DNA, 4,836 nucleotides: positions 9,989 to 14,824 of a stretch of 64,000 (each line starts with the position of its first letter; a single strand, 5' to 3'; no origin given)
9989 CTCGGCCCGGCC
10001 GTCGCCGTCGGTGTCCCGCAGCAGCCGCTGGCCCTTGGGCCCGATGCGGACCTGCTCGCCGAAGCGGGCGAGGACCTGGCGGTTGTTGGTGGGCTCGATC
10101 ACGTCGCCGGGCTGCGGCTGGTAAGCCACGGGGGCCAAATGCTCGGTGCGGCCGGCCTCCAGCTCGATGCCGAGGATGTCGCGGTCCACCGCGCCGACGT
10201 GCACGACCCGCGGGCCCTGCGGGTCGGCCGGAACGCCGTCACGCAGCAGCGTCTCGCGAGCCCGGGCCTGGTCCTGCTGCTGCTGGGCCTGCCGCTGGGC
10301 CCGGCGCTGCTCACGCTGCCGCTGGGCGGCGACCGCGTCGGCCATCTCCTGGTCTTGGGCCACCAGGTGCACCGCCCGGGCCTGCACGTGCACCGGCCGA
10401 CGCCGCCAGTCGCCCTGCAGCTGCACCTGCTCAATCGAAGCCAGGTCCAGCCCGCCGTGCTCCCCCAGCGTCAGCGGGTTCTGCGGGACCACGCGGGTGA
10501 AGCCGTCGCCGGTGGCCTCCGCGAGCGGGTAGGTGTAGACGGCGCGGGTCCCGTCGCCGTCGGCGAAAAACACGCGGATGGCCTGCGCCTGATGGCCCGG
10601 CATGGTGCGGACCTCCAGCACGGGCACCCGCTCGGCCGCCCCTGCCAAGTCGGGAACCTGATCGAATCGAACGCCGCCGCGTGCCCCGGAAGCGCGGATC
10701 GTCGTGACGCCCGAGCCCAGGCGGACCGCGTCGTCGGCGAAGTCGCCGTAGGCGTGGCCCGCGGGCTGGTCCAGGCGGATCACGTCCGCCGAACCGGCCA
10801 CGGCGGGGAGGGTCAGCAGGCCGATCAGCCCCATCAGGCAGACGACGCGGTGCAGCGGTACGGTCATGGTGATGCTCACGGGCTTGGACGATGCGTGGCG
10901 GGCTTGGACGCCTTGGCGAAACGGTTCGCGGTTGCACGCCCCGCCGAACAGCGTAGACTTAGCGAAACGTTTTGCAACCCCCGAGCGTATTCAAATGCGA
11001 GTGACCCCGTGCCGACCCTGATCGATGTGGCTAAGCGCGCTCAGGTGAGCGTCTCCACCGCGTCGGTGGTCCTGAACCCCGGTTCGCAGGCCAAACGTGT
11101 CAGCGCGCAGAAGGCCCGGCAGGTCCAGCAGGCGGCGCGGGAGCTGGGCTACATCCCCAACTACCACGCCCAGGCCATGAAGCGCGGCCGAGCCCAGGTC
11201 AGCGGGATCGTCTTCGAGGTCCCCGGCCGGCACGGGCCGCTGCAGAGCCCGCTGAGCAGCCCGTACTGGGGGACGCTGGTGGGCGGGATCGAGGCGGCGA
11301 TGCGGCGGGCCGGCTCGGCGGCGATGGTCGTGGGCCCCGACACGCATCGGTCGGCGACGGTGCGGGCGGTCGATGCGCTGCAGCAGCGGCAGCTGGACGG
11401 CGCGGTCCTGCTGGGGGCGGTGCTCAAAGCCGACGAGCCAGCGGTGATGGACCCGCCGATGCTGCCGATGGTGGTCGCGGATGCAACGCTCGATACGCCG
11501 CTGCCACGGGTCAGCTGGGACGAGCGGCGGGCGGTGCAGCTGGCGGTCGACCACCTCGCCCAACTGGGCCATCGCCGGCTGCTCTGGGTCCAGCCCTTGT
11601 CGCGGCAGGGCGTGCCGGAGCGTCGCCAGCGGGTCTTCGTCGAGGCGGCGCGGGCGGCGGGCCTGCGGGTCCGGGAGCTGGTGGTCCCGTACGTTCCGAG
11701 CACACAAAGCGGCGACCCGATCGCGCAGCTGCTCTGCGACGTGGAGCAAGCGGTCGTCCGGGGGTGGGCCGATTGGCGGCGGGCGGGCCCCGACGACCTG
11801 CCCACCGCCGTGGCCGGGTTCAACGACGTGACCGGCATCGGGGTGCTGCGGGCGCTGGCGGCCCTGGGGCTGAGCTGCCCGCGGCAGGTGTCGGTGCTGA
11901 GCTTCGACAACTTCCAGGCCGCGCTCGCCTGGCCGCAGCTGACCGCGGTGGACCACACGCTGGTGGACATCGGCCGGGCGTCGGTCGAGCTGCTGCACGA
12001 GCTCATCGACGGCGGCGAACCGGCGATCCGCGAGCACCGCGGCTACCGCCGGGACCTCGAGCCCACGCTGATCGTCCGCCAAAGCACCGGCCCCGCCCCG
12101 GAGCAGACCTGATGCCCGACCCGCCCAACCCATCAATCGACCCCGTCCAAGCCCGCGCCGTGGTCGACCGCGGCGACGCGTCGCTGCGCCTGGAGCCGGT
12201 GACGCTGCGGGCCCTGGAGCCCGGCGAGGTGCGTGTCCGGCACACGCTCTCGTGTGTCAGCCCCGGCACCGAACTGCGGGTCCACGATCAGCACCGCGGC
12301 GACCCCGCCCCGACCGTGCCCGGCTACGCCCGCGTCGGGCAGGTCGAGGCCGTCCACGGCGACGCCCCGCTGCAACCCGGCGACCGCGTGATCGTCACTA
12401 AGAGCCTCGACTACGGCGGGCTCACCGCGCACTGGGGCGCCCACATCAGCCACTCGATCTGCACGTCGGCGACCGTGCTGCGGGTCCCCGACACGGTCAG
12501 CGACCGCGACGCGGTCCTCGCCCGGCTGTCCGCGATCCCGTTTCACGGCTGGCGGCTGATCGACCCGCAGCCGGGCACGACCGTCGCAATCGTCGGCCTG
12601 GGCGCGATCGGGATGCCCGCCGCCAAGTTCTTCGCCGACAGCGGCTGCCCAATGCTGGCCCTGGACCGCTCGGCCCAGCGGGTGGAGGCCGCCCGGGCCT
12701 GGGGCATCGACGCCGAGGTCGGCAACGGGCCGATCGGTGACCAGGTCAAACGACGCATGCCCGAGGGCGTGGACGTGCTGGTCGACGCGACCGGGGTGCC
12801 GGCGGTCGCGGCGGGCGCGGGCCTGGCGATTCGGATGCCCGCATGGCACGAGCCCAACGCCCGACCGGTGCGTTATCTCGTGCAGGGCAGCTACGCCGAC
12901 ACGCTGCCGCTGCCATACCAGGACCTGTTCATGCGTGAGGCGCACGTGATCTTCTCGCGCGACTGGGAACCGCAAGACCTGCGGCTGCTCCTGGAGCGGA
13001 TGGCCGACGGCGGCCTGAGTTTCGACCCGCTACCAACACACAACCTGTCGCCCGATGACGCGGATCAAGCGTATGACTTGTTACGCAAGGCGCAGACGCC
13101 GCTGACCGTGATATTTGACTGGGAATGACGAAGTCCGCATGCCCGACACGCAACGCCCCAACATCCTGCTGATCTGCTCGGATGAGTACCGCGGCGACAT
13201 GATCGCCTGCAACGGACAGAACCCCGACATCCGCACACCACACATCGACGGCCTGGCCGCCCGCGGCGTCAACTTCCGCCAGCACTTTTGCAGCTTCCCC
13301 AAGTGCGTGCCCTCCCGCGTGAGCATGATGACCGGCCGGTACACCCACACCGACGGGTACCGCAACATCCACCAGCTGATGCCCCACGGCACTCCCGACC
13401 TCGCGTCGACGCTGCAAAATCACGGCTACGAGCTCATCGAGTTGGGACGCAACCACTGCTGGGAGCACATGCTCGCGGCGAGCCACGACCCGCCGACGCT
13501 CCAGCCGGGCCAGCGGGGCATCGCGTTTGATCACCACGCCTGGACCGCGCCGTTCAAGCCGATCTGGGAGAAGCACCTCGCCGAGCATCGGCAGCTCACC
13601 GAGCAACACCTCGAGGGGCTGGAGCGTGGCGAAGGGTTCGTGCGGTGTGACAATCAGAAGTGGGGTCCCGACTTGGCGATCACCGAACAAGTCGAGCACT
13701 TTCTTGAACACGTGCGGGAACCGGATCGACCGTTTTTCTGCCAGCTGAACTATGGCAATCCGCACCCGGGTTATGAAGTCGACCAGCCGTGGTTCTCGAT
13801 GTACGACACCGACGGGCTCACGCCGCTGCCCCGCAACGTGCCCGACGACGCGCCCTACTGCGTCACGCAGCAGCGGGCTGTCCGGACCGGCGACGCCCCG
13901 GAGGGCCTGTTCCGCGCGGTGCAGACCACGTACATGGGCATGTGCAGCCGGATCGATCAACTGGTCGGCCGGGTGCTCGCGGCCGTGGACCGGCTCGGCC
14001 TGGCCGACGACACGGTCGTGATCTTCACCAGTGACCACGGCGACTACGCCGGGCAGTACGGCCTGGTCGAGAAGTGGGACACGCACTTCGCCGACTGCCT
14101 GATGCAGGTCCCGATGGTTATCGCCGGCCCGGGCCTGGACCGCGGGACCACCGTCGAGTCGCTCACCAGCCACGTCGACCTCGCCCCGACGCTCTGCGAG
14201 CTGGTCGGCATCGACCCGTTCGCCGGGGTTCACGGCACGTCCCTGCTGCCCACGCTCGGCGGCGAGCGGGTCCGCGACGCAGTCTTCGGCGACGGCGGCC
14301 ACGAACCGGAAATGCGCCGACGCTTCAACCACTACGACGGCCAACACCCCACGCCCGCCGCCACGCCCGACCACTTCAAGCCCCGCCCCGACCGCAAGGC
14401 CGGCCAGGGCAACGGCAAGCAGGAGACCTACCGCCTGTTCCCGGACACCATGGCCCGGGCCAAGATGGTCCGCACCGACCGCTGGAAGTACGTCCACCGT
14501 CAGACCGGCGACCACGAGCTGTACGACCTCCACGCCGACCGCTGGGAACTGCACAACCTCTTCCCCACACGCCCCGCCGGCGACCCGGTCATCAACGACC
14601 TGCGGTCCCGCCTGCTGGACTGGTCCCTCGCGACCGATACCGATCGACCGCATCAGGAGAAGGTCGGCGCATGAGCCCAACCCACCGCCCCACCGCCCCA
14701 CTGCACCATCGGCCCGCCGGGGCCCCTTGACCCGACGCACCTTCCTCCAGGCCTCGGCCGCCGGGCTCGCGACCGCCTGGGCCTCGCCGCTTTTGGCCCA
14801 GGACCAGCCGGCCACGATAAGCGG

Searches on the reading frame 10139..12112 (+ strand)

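Call 13: search_protein_families(library=pfam, proteins=[window:10139-12112:+], max_evalue=0.001)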
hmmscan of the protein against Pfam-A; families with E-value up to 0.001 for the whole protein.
window:10139-12112:+ (657 aa): 3 families
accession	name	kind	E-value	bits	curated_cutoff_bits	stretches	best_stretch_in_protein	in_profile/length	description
PF13377.12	Peripla_BP_3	-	4.4e-29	102.1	26.5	1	470-650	1-167/167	Periplasmic binding protein-like domain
PF00532.27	Peripla_BP_1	-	8.1e-19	68.6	22.2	1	372-628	11-262/281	Periplasmic binding proteins and sugar binding domain of LacI family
PF00356.27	LacI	-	3.5e-12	46.4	27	1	293-341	1-46/46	Bacterial regulatory proteins, lacI family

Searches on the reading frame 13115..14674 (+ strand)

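Call 13: search_protein_families(library=pfam, proteins=[window:13115-14674:+], max_evalue=0.001)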
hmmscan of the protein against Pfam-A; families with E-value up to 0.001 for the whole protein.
window:13115-14674:+ (519 aa): 3 families
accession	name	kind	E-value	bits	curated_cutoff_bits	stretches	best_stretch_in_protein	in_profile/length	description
PF00884.28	Sulfatase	-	6.8e-42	144.2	25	1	15-366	1-301/301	Sulfatase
PF16347.10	SGSH_C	-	3.2e-12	47.3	29.3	2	328-386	14-73/154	N-sulphoglucosamine sulphohydrolase, C-terminal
PF01663.27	Phosphodiest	-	6.7e-10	39.5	23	1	278-309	189-220/342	Type I phosphodiesterase / nucleotide pyrophosphatase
